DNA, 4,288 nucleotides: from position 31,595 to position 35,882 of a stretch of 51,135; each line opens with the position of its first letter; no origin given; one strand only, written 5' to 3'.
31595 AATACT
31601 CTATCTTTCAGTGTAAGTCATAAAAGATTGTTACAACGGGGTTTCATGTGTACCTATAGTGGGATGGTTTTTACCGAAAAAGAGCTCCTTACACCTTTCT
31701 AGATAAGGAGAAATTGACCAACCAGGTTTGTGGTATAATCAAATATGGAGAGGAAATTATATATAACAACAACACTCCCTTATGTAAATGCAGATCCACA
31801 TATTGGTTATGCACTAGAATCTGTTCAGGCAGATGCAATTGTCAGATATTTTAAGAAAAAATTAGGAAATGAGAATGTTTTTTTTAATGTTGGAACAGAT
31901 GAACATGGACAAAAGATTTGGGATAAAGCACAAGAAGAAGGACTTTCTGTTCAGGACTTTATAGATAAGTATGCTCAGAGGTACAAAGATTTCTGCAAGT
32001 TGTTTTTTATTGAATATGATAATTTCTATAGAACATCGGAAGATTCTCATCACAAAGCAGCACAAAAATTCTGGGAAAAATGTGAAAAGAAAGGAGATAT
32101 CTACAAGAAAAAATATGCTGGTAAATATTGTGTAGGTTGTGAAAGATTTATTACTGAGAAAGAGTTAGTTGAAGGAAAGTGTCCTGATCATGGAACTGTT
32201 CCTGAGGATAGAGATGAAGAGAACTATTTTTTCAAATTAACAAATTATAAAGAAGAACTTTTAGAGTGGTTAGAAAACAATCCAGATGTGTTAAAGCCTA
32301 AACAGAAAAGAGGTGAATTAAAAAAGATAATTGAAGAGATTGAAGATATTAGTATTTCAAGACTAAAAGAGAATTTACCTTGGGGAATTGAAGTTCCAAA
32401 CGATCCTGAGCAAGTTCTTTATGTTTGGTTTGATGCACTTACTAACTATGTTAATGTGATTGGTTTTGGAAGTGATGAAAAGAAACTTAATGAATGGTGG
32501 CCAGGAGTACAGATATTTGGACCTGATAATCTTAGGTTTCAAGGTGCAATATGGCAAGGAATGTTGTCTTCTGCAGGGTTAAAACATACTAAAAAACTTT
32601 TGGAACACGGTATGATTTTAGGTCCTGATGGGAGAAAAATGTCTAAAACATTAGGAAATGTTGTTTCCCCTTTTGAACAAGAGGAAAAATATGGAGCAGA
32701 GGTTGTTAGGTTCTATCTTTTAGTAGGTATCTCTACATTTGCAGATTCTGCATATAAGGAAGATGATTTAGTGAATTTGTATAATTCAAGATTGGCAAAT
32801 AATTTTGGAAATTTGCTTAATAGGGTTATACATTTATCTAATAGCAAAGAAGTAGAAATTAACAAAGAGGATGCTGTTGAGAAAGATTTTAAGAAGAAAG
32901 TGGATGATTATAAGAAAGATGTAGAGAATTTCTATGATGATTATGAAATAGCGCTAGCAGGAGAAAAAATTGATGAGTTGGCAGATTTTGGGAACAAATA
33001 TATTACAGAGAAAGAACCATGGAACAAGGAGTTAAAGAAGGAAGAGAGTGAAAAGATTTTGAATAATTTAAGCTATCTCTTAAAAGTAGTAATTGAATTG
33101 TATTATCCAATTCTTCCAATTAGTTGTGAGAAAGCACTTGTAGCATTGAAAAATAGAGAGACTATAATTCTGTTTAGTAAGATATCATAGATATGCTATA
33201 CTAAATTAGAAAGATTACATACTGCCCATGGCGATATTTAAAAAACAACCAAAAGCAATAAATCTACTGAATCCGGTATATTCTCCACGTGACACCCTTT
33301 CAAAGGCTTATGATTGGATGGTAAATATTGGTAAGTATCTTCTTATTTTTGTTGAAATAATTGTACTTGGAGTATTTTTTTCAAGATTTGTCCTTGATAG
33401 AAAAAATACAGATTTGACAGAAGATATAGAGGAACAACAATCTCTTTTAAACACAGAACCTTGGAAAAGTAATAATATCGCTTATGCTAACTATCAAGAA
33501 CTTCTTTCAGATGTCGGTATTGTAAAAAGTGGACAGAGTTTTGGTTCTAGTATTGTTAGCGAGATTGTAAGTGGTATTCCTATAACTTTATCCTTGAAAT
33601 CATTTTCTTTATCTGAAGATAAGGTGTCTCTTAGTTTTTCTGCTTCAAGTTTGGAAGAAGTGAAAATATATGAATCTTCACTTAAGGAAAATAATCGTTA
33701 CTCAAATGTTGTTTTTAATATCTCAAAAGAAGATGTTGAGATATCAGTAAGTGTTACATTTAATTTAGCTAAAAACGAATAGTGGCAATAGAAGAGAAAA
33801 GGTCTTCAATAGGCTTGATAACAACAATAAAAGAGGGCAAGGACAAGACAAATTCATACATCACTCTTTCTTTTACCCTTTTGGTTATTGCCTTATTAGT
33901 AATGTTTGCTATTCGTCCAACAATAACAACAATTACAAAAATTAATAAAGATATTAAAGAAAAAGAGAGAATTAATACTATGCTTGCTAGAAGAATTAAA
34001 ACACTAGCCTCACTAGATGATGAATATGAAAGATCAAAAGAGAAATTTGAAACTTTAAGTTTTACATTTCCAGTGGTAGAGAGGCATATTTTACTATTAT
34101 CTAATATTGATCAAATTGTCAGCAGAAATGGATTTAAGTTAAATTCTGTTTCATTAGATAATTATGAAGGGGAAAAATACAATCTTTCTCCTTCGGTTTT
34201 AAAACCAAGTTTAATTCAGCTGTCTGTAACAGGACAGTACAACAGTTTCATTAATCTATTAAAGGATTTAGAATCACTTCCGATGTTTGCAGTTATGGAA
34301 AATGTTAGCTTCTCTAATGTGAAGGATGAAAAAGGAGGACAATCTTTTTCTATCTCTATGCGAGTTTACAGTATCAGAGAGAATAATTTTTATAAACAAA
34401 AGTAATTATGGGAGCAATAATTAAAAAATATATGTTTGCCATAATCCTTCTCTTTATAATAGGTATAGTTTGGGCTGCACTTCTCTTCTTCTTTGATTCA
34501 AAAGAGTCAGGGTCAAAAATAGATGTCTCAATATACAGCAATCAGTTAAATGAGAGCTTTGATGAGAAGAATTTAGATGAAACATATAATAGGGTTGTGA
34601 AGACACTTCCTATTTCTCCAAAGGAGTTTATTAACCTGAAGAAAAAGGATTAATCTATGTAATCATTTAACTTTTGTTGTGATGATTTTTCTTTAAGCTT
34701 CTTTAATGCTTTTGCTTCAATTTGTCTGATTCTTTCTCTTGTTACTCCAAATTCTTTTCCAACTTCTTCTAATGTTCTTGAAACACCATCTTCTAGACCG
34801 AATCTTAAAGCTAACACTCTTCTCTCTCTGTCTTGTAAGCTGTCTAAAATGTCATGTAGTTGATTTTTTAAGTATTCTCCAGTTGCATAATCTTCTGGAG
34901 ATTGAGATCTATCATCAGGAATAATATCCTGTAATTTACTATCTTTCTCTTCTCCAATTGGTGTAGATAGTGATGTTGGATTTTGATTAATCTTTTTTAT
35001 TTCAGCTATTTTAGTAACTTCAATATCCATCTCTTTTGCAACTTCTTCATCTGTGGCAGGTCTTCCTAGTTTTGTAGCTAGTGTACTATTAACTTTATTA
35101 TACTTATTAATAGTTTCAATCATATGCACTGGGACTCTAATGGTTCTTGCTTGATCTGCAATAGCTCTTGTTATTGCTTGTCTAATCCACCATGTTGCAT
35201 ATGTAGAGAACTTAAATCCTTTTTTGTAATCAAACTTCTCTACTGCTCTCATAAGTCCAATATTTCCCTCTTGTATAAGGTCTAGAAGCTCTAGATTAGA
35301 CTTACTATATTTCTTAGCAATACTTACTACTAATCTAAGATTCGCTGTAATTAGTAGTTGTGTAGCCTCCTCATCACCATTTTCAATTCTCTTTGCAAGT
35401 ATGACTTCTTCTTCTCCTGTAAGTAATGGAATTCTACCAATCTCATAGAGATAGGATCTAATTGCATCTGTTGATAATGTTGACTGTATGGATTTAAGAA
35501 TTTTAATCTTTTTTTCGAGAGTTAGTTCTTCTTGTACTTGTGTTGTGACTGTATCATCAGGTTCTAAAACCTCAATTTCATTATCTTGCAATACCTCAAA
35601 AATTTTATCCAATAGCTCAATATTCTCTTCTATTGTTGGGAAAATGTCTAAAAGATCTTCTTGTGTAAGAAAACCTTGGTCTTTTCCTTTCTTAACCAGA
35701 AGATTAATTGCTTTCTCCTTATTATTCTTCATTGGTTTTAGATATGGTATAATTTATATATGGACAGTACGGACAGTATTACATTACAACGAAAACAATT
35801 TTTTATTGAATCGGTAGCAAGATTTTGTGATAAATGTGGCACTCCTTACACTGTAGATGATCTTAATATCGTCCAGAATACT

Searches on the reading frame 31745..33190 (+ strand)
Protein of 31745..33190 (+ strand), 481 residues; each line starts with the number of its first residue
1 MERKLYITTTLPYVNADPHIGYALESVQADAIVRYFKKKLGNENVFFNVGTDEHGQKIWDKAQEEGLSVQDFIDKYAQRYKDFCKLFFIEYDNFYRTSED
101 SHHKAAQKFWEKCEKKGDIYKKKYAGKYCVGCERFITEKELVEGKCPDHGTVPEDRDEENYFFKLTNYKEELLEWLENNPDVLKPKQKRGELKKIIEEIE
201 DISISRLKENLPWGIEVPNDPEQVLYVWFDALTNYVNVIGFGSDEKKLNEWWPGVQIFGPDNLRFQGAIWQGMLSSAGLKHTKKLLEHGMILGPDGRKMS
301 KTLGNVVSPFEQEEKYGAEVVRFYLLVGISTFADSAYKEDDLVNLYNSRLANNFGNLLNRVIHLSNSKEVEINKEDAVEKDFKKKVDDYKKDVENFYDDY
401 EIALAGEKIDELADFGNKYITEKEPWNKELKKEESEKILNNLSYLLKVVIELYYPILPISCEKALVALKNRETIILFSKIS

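Call 84: search_protein_families(library=pfam, proteins=[window:31745-33190:+], max_evalue=0.001)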
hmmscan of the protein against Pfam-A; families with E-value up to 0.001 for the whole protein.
window:31745-33190:+ (481 aa): 5 families
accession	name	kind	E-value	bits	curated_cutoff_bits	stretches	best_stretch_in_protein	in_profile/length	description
PF09334.17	tRNA-synt_1g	-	8.9e-93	311.6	20.1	2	150-361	173-390/391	tRNA synthetases class I (M)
PF00133.28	tRNA-synt_1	-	8.9e-27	94.3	22.7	2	7-218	27-244/414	tRNA synthetases class I (I, L, M and V)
PF01406.26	tRNA-synt_1e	-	2.1e-08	34.4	27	0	12-123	17-125/301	tRNA synthetases class I (C) catalytic domain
PF08264.19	Anticodon_1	-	2.9e-07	30.9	25.1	1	382-476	4-101/148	Anticodon-binding domain of tRNA ligase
PF19303.5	Anticodon_3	-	8e-05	23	23.5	1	373-472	9-105/152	Anticodon binding domain of methionyl tRNA ligase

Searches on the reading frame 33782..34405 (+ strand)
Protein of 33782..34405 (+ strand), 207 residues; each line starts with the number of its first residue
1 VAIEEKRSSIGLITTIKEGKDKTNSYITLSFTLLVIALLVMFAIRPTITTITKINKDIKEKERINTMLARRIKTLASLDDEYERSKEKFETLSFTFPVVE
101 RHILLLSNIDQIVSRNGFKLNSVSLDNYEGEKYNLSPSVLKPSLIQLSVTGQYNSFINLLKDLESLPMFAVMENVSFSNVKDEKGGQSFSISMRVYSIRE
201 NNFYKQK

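Call 84: search_protein_families(library=pfam, proteins=[window:33782-34405:+], max_evalue=0.001)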
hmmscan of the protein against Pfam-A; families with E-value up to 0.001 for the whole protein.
window:33782-34405:+ (207 aa): 1 family
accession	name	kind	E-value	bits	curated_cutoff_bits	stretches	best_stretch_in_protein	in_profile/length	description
PF04350.18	PilO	-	4.3e-08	33.8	22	1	68-196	18-141/145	Pilus assembly protein, PilO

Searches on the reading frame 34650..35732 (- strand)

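Call 84: search_protein_families(library=pfam, proteins=[window:34650-35732:-], max_evalue=0.001)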
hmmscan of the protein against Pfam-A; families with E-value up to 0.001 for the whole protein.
window:34650-35732:- (360 aa): 5 families
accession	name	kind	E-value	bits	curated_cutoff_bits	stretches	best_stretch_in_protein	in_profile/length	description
PF04542.20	Sigma70_r2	-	1.3e-24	86.2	24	1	127-197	1-71/71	Sigma-70 region 2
PF04539.22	Sigma70_r3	-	2.9e-24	85.4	25.3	1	206-282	1-77/78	Sigma-70 region 3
PF04545.22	Sigma70_r4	-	4.8e-18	64.8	24.1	1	296-348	2-50/50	Sigma-70, region 4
PF00140.25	Sigma70_r1_2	-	9.8e-16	57.9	22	1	89-122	1-34/34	Sigma-70 factor, region 1.2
PF03979.19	Sigma70_r1_1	-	6.3e-10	39.3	22.5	1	5-68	3-66/81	Sigma-70 factor, region 1.1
